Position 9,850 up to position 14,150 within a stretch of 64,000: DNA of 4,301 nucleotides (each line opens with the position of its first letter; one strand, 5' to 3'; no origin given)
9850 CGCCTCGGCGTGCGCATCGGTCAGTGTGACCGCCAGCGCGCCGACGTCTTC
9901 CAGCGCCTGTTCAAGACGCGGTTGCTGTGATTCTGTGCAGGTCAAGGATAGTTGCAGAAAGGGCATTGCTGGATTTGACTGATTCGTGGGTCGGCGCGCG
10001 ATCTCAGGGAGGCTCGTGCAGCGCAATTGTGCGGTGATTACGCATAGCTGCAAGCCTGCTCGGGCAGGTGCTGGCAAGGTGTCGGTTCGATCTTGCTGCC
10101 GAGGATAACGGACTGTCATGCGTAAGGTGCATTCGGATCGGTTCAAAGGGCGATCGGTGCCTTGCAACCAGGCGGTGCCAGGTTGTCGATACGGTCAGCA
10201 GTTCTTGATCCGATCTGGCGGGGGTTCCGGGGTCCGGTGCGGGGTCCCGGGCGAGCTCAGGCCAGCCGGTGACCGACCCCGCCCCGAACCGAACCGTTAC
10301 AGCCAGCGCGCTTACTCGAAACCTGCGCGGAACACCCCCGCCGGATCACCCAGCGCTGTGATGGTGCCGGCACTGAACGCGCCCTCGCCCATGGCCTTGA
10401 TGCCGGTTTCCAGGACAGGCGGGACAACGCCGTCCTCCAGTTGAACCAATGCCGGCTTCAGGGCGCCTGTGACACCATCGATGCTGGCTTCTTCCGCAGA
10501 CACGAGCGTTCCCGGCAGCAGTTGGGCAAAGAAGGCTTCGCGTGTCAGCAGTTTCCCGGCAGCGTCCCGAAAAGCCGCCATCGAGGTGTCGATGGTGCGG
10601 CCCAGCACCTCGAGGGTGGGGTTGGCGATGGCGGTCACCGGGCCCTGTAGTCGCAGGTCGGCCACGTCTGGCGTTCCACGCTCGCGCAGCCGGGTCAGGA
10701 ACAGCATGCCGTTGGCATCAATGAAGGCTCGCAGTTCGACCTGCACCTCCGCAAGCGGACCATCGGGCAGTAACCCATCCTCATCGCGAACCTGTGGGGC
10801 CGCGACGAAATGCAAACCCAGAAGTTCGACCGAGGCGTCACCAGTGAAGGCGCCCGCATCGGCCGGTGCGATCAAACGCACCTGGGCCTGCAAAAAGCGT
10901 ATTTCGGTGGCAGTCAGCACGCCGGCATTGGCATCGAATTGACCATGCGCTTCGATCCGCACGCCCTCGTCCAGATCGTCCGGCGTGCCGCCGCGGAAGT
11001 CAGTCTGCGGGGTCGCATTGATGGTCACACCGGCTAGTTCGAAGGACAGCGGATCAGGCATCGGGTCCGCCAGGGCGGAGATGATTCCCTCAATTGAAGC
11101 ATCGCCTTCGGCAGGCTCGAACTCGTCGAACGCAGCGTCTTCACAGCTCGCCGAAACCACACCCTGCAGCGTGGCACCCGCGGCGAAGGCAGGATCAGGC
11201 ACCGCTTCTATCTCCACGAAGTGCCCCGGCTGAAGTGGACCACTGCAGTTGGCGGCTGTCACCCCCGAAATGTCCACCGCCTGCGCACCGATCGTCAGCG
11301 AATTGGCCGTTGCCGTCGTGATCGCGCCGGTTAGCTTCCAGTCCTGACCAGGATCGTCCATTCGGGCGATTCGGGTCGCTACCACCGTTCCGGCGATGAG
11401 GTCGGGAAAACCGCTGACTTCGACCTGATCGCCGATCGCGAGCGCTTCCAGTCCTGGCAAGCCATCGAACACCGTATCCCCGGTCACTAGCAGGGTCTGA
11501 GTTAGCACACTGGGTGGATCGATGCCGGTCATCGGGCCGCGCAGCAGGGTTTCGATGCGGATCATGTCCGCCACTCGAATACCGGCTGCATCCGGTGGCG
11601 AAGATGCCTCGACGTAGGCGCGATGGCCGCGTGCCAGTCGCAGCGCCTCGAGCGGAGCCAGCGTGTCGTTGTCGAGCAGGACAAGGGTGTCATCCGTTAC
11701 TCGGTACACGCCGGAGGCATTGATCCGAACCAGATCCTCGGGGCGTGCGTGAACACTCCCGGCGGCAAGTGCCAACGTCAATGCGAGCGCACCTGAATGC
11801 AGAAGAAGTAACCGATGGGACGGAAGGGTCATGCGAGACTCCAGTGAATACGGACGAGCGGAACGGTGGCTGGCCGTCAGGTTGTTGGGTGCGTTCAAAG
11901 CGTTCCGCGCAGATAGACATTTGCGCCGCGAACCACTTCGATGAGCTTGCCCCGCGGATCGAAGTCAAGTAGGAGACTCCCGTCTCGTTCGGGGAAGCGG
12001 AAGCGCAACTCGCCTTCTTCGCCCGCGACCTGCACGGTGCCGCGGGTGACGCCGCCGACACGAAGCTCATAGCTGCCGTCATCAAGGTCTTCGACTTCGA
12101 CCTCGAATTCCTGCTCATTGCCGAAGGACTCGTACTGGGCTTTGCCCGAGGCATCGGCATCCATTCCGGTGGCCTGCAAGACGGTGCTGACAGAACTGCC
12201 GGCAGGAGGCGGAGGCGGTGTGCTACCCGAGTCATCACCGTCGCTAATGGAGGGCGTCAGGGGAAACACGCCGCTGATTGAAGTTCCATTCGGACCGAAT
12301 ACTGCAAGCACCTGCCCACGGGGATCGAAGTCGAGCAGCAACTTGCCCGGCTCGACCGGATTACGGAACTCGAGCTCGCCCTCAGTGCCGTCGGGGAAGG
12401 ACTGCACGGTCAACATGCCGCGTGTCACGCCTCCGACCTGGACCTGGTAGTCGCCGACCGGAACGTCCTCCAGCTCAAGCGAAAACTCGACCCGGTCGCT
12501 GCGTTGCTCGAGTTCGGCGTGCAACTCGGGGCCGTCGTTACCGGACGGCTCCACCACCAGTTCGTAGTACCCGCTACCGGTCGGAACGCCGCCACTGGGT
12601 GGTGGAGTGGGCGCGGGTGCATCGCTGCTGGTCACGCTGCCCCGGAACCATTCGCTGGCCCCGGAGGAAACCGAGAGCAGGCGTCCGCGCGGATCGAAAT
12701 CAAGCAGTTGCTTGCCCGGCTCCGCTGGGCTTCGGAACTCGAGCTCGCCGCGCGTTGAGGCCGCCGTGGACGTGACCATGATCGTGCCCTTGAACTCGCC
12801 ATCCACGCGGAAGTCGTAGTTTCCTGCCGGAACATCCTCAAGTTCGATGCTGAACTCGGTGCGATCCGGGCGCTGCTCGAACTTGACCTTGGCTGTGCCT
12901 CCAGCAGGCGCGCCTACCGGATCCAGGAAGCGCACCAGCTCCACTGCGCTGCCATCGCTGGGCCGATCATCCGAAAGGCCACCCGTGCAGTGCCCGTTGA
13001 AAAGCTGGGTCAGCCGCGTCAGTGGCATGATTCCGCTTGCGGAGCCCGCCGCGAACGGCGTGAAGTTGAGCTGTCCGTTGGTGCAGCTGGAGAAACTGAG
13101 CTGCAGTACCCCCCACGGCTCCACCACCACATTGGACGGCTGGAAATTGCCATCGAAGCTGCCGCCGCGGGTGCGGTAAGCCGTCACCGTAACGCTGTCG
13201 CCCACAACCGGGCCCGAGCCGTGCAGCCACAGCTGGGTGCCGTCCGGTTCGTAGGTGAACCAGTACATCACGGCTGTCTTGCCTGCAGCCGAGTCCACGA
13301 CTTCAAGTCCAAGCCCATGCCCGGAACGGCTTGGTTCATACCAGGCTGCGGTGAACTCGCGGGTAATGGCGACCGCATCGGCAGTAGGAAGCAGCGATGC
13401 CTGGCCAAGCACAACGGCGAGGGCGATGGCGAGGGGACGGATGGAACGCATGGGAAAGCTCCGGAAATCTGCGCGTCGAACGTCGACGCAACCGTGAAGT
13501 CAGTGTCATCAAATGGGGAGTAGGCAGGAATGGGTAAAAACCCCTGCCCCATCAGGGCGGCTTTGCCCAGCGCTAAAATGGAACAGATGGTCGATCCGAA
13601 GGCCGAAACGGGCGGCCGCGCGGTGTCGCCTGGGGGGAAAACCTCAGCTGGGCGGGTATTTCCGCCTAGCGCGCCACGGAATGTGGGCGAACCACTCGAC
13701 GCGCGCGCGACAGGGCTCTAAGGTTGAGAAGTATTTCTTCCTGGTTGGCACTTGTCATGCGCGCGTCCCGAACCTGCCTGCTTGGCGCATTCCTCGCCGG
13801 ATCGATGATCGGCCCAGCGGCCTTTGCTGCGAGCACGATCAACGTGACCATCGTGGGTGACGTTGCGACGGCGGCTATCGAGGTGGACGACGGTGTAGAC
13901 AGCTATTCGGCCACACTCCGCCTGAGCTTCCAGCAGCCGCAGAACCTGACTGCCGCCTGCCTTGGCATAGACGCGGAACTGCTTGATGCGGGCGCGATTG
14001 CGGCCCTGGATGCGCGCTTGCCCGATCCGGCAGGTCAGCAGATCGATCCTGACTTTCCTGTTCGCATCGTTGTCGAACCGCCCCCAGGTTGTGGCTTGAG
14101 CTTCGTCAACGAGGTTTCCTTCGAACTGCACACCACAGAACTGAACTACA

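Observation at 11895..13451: Secreted protein built from three tandem ~105-aa repeats, co-translated with a second secreted repeat protein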

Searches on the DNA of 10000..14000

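Call 65: search_rna_families(source=window, start=10000, end=14000, threshold=evalue, max_evalue=1)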
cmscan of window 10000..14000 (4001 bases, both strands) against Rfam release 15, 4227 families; matches with E-value up to 1: 0.
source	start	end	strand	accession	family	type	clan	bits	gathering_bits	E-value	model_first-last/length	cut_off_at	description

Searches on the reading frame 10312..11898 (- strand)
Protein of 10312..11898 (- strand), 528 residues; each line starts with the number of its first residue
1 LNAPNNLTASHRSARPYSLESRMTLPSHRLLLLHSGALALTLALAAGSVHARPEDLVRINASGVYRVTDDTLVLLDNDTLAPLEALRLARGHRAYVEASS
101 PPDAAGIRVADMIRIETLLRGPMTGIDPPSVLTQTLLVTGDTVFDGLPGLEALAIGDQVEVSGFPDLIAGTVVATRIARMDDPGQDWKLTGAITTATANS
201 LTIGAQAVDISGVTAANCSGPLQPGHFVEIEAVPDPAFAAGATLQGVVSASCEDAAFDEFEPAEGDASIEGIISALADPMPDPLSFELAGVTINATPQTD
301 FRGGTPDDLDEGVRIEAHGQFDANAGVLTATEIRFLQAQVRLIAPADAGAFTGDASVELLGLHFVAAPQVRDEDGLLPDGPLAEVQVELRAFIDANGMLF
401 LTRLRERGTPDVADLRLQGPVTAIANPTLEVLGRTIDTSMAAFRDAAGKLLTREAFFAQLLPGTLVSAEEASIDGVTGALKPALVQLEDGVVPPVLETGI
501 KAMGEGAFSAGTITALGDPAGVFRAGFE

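Call 3: search_protein_families(library=pfam, proteins=[window:10312-11898:-], max_evalue=1)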
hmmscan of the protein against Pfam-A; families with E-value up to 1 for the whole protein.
window:10312-11898:- (528 aa): 2 families
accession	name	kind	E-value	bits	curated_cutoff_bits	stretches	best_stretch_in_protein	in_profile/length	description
PF18914.6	DUF5666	-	2.5e-34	117.8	27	4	270-333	1-59/60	Domain of unknown function (DUF5666)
PF03100.22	CcmE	-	0.098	13.5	24.6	1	284-333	42-88/99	CcmE domain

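Call 9: search_protein_families(library=ncbifam, proteins=[window:10315-11832:-], max_evalue=1)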
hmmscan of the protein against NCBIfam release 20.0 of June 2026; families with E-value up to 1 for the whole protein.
window:10315-11832:- (506 aa): 0 families

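Call 85: search_protein_families(library=padloc, proteins=[window:10315-11832:-], max_evalue=0.001)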
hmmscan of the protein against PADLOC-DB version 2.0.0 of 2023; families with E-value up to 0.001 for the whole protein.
window:10315-11832:- (506 aa): 0 families
